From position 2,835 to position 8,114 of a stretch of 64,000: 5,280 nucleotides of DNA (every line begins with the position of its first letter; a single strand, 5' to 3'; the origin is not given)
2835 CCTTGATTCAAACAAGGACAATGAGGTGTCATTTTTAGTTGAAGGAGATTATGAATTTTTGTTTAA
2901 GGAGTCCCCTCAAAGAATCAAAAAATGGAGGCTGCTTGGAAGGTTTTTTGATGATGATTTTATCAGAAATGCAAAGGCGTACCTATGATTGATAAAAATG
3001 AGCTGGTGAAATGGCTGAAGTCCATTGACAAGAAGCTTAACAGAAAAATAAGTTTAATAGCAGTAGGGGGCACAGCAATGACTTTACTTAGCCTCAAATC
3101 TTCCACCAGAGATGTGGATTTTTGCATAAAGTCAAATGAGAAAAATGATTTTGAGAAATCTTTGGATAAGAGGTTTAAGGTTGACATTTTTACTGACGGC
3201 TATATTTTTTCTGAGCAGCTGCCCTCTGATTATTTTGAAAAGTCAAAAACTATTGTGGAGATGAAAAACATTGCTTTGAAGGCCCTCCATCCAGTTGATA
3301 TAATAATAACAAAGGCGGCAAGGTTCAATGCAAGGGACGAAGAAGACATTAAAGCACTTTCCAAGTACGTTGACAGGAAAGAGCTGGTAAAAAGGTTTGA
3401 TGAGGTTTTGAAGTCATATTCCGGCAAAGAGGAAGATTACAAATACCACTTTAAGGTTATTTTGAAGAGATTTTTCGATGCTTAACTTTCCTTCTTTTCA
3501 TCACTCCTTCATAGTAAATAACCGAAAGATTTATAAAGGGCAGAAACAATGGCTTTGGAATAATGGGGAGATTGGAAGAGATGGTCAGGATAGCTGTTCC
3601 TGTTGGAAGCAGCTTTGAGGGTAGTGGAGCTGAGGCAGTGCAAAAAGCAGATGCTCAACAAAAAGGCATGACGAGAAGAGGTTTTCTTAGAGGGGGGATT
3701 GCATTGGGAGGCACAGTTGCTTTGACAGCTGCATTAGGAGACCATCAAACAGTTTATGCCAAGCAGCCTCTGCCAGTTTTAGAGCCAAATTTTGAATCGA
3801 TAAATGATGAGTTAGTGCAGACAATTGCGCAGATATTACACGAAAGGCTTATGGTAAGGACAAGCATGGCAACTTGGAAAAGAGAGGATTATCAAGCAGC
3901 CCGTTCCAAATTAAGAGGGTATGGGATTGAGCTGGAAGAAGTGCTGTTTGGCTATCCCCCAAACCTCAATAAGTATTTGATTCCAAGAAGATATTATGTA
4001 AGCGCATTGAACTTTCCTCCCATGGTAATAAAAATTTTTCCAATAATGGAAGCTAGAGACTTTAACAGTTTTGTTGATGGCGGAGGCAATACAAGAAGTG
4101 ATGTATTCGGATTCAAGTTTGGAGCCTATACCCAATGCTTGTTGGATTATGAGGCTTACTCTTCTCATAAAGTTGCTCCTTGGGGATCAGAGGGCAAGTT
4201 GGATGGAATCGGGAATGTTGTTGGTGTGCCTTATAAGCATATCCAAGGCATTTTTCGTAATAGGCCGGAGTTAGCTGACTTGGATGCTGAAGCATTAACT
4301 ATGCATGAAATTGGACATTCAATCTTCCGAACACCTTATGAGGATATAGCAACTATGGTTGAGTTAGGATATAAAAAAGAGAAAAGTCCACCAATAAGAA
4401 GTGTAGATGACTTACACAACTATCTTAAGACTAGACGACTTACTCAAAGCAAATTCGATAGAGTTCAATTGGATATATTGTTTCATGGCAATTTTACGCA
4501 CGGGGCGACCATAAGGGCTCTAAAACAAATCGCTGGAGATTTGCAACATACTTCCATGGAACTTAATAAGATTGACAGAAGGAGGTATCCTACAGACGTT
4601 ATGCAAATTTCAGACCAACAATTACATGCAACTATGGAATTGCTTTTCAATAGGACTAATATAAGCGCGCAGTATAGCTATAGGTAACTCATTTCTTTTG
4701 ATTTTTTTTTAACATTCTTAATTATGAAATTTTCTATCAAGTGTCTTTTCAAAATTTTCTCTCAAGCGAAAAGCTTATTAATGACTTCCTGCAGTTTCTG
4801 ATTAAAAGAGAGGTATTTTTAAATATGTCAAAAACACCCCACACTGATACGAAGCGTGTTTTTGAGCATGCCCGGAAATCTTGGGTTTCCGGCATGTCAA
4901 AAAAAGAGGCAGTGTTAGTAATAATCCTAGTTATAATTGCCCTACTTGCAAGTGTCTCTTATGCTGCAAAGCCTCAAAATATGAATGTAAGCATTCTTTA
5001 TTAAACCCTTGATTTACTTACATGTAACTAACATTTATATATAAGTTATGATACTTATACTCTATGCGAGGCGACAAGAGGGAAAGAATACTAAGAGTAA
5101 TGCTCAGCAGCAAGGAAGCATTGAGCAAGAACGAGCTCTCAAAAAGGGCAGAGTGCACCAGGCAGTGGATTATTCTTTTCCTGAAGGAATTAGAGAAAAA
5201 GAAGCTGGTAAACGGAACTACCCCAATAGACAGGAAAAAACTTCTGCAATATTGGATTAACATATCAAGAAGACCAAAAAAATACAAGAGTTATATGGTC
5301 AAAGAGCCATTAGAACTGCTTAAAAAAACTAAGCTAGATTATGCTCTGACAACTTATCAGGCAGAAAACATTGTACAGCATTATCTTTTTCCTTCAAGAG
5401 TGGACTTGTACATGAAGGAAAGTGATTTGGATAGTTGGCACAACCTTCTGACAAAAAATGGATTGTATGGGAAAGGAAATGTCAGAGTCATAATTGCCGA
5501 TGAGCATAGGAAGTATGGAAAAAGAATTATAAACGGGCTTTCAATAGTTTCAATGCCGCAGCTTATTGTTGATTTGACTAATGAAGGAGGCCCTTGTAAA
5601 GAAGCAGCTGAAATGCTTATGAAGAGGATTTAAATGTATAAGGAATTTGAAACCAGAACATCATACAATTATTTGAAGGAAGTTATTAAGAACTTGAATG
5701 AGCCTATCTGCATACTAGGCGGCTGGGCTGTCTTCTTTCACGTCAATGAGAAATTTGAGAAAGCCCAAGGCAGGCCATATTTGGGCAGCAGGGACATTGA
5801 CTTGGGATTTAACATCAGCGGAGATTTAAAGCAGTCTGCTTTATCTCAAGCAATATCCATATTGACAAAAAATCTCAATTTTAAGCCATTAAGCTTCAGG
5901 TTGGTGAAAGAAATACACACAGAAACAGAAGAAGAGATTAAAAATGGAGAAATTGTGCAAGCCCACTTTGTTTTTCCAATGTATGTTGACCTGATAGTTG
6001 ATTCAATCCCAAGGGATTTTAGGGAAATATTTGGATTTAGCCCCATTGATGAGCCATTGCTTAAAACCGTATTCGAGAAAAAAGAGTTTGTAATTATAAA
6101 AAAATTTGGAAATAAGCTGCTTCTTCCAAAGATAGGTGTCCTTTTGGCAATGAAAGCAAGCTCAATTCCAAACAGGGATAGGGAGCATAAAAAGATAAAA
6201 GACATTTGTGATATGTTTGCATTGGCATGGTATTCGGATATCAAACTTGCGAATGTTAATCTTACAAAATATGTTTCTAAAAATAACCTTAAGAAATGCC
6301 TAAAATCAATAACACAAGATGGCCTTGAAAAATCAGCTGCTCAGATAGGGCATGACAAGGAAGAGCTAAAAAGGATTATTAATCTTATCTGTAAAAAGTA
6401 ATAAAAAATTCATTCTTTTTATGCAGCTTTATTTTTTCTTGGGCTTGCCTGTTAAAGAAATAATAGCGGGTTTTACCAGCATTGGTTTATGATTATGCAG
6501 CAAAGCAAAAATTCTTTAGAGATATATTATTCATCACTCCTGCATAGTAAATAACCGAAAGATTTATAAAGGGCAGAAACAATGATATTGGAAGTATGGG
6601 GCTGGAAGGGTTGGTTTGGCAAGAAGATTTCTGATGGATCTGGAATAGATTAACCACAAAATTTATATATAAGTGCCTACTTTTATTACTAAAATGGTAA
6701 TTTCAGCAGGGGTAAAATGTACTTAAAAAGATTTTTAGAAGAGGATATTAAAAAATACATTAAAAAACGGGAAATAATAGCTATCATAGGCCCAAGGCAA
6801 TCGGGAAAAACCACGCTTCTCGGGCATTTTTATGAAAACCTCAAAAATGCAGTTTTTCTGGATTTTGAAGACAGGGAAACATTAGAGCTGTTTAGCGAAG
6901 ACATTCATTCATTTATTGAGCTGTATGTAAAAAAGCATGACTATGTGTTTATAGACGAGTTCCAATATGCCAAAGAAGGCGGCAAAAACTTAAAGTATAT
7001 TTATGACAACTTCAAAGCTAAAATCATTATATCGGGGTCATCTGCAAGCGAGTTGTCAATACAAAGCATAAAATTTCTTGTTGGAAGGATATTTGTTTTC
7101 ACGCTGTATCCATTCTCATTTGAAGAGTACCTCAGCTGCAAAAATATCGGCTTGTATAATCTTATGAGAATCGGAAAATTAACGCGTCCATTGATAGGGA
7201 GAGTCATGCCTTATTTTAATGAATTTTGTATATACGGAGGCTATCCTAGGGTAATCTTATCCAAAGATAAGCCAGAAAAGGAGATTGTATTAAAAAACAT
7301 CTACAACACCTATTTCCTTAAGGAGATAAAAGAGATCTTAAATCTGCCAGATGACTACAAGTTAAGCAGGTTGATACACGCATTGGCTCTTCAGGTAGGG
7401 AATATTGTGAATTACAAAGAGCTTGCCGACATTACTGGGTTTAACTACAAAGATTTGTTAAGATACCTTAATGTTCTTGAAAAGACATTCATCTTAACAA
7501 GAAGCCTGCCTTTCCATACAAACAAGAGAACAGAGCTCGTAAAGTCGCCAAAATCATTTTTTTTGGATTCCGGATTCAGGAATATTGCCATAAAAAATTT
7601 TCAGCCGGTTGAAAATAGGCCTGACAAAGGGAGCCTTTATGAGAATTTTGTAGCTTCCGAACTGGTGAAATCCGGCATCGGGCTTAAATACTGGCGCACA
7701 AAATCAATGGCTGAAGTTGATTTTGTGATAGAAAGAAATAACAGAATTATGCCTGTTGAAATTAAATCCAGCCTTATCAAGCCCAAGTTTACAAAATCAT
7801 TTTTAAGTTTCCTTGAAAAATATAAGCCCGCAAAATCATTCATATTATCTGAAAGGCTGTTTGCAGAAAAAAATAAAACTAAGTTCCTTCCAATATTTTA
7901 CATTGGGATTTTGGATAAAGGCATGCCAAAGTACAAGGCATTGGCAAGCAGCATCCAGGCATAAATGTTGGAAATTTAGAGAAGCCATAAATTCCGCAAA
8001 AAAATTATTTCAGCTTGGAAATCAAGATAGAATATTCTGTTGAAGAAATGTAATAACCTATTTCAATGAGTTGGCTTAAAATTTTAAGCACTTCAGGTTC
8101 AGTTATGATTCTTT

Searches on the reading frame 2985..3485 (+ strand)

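Call 94: search_protein_families(library=pfam, proteins=[window:2985-3485:+], max_evalue=0.0001)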
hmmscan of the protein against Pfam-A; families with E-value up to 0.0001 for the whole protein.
window:2985-3485:+ (166 aa): 2 families
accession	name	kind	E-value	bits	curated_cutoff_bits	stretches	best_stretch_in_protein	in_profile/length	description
PF19502.5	DUF6036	-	5.6e-12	46.2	23.6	1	17-156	15-152/164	Nucleotidyltransferase of unknown function (DUF6036)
PF09970.15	DUF2204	-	1.5e-05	25.1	20.3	0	80-134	100-153/181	Nucleotidyl transferase of unknown function (DUF2204)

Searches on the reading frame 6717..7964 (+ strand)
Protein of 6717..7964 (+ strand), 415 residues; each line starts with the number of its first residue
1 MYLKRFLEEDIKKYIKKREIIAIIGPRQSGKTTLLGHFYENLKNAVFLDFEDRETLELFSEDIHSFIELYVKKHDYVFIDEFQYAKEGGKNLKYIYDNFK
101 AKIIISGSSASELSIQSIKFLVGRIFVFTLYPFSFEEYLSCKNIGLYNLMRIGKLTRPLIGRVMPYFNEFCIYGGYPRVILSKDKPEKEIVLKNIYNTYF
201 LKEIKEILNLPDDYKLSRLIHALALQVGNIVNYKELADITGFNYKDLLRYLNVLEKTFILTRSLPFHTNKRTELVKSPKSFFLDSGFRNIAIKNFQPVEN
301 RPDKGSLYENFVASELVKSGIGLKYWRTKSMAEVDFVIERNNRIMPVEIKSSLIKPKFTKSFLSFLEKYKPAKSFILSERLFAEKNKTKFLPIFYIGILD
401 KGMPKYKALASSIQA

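Call 11: search_protein_families(library=pfam, proteins=[window:6717-7964:+], max_evalue=0.001)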
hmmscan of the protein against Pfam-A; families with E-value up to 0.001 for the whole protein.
window:6717-7964:+ (415 aa): 5 families
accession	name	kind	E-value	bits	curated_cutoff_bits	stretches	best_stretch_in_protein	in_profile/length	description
PF13635.12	DUF4143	-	4.5e-36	124.4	28.1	1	203-352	3-160/160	Domain of unknown function (DUF4143)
PF13173.12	AAA_14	-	2.2e-31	109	27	1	18-139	2-129/129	AAA domain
PF19993.5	DO-GTPase2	-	2.2e-05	24.7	27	1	20-61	2-45/226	Double-GTPase 2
PF01637.24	ATPase_2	-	4e-05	24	33.2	1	11-48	11-54/225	ATPase domain predominantly from Archaea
PF13401.12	AAA_22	-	0.00087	20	27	0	17-66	4-57/130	AAA domain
